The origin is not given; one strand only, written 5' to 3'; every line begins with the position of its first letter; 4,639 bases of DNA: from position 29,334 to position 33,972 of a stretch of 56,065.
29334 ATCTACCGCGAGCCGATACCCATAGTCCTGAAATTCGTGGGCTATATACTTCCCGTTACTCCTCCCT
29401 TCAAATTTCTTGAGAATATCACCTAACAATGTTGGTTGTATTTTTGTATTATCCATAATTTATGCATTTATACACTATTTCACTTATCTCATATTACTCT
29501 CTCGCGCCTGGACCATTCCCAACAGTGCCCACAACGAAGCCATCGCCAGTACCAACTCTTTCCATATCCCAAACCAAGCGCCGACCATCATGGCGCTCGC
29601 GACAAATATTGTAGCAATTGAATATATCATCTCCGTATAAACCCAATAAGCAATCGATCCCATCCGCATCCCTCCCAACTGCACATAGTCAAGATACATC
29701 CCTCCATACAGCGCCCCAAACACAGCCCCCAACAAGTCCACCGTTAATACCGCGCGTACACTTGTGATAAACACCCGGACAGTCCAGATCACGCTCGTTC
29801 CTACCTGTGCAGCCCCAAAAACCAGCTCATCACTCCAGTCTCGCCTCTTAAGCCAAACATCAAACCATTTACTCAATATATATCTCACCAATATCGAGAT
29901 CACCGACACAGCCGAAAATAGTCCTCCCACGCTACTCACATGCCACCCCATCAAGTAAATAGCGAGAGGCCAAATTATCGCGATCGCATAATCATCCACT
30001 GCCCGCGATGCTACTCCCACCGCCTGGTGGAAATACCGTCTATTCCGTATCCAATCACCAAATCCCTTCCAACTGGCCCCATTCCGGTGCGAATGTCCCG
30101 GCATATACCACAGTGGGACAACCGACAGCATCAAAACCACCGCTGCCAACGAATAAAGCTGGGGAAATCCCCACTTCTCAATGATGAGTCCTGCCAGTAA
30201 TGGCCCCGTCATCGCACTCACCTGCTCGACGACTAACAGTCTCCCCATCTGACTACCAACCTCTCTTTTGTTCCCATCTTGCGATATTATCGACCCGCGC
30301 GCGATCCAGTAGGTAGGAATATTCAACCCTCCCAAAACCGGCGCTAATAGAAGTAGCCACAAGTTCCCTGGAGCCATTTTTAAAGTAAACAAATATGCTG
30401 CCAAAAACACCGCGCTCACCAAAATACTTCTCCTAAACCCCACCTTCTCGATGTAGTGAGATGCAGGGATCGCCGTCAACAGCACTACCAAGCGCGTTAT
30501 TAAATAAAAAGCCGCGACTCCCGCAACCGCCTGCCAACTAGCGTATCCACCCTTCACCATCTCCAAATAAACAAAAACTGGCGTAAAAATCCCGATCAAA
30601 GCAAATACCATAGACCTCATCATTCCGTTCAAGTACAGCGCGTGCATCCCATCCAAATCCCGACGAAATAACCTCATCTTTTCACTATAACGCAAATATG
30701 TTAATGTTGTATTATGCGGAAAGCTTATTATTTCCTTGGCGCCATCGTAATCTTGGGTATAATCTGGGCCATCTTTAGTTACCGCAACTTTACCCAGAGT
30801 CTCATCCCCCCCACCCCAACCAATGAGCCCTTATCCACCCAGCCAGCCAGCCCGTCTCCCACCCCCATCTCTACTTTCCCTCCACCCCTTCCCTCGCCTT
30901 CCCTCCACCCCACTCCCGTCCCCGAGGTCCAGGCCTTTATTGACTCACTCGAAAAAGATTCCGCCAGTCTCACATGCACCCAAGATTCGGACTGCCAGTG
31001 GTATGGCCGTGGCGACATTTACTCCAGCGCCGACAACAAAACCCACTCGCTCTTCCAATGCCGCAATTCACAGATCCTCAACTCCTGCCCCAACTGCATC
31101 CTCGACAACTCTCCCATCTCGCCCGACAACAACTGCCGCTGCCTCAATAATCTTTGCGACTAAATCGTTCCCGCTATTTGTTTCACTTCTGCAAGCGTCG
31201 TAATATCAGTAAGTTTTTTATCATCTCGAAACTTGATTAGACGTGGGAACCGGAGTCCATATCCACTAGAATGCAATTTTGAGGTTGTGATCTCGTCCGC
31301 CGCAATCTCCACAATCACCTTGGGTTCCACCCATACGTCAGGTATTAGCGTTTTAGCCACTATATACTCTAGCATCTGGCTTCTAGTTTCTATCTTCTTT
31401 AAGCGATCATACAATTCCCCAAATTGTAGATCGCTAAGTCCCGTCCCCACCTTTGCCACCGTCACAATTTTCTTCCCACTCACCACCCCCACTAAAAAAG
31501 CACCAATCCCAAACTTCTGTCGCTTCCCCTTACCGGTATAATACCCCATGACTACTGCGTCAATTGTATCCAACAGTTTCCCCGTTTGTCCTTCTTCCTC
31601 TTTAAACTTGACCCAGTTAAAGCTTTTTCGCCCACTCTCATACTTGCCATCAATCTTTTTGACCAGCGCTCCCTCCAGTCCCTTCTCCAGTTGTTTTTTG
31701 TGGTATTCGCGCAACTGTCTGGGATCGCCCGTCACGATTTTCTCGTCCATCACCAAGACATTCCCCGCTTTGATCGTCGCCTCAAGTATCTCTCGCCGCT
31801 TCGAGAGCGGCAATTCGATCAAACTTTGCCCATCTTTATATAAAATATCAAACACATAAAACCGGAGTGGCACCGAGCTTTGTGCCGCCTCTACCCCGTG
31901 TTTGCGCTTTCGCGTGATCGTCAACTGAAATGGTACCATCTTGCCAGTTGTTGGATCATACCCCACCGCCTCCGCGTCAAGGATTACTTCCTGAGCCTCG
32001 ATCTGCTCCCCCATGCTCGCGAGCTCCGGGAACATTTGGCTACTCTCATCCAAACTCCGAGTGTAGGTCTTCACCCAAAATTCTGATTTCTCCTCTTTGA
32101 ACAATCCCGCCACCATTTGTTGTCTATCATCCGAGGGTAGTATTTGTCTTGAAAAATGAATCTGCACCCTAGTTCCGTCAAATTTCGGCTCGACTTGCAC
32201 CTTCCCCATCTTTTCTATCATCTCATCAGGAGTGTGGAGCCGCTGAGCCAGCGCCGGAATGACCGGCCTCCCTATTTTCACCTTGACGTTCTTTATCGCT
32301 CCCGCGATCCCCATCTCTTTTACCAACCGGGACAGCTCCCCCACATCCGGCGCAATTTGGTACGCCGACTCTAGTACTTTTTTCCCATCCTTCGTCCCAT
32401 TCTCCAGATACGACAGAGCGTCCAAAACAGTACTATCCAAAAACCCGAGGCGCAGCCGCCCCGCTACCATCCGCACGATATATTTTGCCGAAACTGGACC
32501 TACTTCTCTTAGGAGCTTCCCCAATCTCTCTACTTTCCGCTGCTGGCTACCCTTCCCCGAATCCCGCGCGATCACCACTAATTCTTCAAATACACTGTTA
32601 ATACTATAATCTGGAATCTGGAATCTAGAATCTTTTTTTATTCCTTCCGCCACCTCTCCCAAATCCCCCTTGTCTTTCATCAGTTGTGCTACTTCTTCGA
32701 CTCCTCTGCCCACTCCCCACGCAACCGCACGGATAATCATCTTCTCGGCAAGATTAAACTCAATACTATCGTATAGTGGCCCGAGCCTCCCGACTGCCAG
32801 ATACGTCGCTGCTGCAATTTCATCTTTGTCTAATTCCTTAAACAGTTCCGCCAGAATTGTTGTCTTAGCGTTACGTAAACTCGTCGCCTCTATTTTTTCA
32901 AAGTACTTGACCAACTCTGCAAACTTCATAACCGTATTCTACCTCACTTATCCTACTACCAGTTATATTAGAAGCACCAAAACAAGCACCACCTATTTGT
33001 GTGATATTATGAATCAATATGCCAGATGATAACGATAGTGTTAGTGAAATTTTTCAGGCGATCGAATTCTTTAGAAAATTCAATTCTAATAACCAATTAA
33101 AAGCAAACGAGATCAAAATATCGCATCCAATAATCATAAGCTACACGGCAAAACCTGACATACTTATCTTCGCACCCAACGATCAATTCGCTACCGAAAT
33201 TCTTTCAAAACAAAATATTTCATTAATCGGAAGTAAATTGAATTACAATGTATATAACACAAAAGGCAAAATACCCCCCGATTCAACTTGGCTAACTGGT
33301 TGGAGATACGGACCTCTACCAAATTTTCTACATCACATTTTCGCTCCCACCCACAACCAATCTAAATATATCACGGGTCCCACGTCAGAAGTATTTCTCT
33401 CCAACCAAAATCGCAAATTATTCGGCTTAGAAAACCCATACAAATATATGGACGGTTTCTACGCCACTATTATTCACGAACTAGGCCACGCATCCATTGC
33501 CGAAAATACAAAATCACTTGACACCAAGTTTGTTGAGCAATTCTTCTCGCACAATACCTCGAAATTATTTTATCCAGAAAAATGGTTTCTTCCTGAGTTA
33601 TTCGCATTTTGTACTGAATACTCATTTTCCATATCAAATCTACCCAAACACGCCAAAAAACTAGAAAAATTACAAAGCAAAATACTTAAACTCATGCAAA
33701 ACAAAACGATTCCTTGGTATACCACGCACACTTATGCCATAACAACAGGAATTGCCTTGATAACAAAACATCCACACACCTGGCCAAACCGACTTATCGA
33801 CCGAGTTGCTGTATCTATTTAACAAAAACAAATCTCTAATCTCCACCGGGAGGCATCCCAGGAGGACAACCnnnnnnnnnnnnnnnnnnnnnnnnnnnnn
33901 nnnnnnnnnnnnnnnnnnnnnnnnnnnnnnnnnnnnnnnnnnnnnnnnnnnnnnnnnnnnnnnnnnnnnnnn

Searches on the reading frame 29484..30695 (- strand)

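Call 69: search_protein_families(library=pfam, proteins=[window:29484-30695:-], max_evalue=0.00001)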
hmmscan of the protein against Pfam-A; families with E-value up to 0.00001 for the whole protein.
window:29484-30695:- (403 aa): 1 family
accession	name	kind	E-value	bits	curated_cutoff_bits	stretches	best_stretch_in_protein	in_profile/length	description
PF07690.21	MFS_1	-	3.3e-13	49.7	33.4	1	22-364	3-345/347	Major Facilitator Superfamily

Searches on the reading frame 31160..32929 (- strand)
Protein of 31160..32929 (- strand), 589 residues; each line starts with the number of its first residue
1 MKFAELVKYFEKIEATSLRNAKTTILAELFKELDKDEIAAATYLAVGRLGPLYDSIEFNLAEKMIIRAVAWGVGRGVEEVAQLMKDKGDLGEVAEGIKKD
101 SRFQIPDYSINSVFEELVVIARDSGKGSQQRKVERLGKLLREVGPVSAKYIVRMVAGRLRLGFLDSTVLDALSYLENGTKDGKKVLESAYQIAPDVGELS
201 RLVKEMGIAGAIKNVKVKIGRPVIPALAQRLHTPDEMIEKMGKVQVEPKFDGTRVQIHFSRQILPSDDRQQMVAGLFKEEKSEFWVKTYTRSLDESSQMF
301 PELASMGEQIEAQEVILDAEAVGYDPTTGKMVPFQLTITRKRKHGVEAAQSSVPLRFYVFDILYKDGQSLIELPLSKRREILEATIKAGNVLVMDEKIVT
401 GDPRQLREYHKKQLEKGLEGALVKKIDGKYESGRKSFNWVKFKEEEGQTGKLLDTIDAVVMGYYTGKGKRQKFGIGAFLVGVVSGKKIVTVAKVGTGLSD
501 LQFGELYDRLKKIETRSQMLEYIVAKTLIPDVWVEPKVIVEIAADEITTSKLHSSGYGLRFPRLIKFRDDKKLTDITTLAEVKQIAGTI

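Call 3: search_protein_families(library=pfam, proteins=[window:31160-32929:-], max_evalue=1)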
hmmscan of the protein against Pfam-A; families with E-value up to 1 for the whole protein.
window:31160-32929:- (589 aa): 5 families
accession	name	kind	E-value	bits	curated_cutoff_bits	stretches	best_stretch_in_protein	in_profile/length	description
PF01068.26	DNA_ligase_A_M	-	2.8e-42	145.1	26.2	2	286-443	42-204/204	ATP dependent DNA ligase domain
PF04675.19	DNA_ligase_A_N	-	1.2e-37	130.2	24.6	1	2-173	1-174/174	DNA ligase N terminus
PF04679.21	DNA_ligase_A_C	-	5.3e-20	72.1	27.5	1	474-571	4-94/94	ATP dependent DNA ligase C terminal region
PF09414.15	RNA_ligase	-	4.6e-07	30.6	27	1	243-440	2-168/171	RNA ligase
PF01331.24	mRNA_cap_enzyme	-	0.028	14.7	29.6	1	353-400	88-135/194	mRNA capping enzyme, catalytic domain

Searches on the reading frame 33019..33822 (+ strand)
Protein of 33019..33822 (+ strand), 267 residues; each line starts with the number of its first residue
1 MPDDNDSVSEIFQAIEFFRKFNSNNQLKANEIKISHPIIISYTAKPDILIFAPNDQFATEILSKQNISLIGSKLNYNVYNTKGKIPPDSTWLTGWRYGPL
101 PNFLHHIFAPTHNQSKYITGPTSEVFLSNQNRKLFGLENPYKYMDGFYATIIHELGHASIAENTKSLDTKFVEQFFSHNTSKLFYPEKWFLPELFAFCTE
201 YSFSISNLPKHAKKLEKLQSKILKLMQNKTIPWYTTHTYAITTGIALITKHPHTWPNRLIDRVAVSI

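Call 3: search_protein_families(library=pfam, proteins=[window:33019-33822:+], max_evalue=1)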
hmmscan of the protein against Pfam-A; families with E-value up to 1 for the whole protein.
window:33019-33822:+ (267 aa): 3 families
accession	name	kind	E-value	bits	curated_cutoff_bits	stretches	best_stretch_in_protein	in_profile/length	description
PF18818.7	MPTase-PolyVal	-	0.046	14.2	27.5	1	141-178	38-73/126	Zincin-like metallopeptidase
PF08184.16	Cuticle_2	-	0.046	14.2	25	0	135-153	38-56/59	Cuticle protein 7 isoform family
PF08485.16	Polysacc_syn_2C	-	0.43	10.8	25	0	170-183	19-32/48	Polysaccharide biosynthesis protein C-terminal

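Call 4: search_protein_families(library=ncbifam, proteins=[window:33019-33822:+], max_evalue=1)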
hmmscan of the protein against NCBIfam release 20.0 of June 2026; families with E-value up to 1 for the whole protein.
window:33019-33822:+ (267 aa): 0 families

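Call 29: find_homologous_proteins(query=window:33019-33819:+, max_evalue=0.001)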
Query window:33019-33819:+ (267 aa): 3 proteins with E <= 0.001 among 350 candidates.
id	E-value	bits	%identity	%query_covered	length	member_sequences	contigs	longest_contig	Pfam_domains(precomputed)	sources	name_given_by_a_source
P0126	6.3e-179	611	100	100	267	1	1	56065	-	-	-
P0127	2.6e-124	432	73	100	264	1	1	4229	-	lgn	-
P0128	9.0e-78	279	52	96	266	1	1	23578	-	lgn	-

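Call 36: find_related_loci(query=A1, collection=genome_contigs, flank=4000)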
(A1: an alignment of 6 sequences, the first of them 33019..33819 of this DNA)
Query A1 (267 aa) in genome_contigs; peptide patterns used: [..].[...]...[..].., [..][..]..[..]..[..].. (x = any residue, [..] = any of these).
119 stretches matched a pattern; 4 encode a relative of the query (tblastn E <= 1e-3); 4 distinct loci.
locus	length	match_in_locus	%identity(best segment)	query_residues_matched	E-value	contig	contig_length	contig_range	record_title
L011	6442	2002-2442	31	139-262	1e-13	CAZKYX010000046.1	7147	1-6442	MAG TPA_asm: uncultured Gammaproteobacteria bacterium isolate SRP286056_co1_17 genome assembly, contig: NODE_14404_lengt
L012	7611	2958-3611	26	75-266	9e-13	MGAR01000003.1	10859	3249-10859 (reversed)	MAG: Candidatus Roizmanbacteria bacterium RIFCSPLOWO2_01_FULL_41_22 rifcsplowo2_01_scaffold_15059, whole genome shotgun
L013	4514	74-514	30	139-262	3e-11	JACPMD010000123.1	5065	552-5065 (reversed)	MAG: Candidatus Roizmanbacteria bacterium isolate NC_groundwater_539_Ag_S-0.1um_39_6 S35_SO-1_scaffold_395767, whole gen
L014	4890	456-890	26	139-259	3e-7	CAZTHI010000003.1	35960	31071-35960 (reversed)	MAG TPA_asm: uncultured Gammaproteobacteria bacterium isolate binchicken_co387_486 genome assembly, contig: NODE_681_len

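Call 46: search_protein_families(library=pfam, alignment_id=A1, max_evalue=1)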
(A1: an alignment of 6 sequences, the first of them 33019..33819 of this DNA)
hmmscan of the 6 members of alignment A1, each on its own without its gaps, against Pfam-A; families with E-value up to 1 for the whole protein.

A. member 1, window:33019-33819:+ (267 aa): 3 families
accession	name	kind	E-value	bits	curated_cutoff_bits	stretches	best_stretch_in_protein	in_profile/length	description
PF18818.7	MPTase-PolyVal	-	0.046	14.2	27.5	1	141-178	38-73/126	Zincin-like metallopeptidase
PF08184.16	Cuticle_2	-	0.046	14.2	25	0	135-153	38-56/59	Cuticle protein 7 isoform family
PF08485.16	Polysacc_syn_2C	-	0.43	10.8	25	0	170-183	19-32/48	Polysaccharide biosynthesis protein C-terminal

B. families by the number of members that match (of 6 scanned): 5 families
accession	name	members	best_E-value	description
PF25226.1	DUF7844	2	0.0017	Domain of unknown function (DUF7844)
PF18818.7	MPTase-PolyVal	2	0.044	Zincin-like metallopeptidase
PF08184.16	Cuticle_2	1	0.046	Cuticle protein 7 isoform family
PF10263.15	SprT-like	1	0.088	SprT-like family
PF08485.16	Polysacc_syn_2C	1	0.43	Polysaccharide biosynthesis protein C-terminal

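Call 48: search_solved_structures(query=A1, max_evalue=10)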
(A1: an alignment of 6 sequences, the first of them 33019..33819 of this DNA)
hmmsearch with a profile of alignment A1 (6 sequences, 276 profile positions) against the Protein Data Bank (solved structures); distinct sequences matched with E-value up to 10: 1.
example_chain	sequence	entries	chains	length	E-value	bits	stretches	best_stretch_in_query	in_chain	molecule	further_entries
3ec7_A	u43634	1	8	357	0.66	12.7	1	114-171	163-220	Putative Dehydrogenase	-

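Call 54: predict_structure(alignment_id=A3)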
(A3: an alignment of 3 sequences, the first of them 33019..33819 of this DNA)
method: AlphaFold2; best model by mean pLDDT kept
length: 267 residues; sequences in the alignment: 3
mean_pLDDT: 39.2   pTM: 0.35
mean pLDDT of the five models: 39.2, 34.1, 31.2, 30.9, 30.3
residues with pLDDT >= 90: 0; 70-90: 20; 50-70: 42; < 50: 205
segments of 3 or more residues with pLDDT < 50: 1-68, 70-193, 255-267
pLDDT, mean of each block of 10 residues (from residue 1): 28 36 32 31 34 34 41 41 38 27 26 25 26 31 30 26 26 28 29 55 64 74 72 55 66 49 31
secondary structure, 60 per line:
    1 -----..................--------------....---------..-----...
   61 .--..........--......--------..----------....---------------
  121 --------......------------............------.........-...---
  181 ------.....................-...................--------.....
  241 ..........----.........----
elements in order: H6-23 E38-41 H58-61 E67-73 E76-81 H102-105 H129-134 H147-158 H165-173 H187-207 H209-227 H236-250 H255-263

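Call 55: find_related_loci(query=A1, collection=metagenome_contigs, flank=3000)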
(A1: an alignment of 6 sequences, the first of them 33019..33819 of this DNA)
Query A1 (267 aa) in metagenome_contigs; peptide patterns used: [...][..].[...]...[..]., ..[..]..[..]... (x = any residue, [..] = any of these).
218 stretches matched a pattern; 31 encode a relative of the query (tblastn E <= 1e-3); 31 distinct loci.
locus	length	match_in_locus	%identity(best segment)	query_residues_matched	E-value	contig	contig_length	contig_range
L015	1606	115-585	32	139-267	2e-13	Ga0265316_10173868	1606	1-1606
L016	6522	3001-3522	29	118-267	9e-13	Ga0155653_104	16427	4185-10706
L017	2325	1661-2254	28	94-260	4e-12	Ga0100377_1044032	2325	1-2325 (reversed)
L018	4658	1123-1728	25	85-259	6e-12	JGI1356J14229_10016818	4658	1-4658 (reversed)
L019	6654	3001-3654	26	75-266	5e-12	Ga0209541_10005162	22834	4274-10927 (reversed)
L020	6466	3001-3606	25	85-259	7e-12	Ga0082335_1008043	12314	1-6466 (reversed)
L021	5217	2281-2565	33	139-260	2e-11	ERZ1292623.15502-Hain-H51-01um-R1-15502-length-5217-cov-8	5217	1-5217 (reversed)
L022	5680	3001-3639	23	75-260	4e-11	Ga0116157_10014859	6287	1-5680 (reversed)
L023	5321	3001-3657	24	75-266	6e-11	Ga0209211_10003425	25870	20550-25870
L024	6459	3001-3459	30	139-265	1e-10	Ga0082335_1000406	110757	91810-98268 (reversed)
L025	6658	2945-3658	24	33-262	3e-10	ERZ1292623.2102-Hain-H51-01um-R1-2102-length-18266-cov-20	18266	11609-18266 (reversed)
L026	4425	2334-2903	27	94-256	2e-10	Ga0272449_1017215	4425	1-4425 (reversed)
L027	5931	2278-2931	27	75-266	5e-10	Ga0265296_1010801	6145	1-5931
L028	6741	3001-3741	23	34-262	1e-9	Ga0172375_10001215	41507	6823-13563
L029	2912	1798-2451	26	75-265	1e-9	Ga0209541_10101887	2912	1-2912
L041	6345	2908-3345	24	94-223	1e-6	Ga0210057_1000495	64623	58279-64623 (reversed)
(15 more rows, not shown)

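Call 77: search_protein_families(library=pfam, proteins=[L041:3585-4553:-], max_evalue=0.1)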
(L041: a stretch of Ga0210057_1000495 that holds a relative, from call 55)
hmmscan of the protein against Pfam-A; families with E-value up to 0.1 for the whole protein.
L041:3585-4553:- (322 aa): 3 families
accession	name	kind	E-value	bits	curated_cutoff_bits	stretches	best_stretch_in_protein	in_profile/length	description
PF04055.27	Radical_SAM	-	6.6e-19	69.1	29.5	1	27-174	2-150/166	Radical SAM superfamily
PF13186.11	SPASM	-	5.5e-08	33.4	21.5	1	225-274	3-58/67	Iron-sulfur cluster-binding domain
PF13353.11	Fer4_12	-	0.00016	22.4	22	1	29-109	12-93/137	4Fe-4S single cluster domain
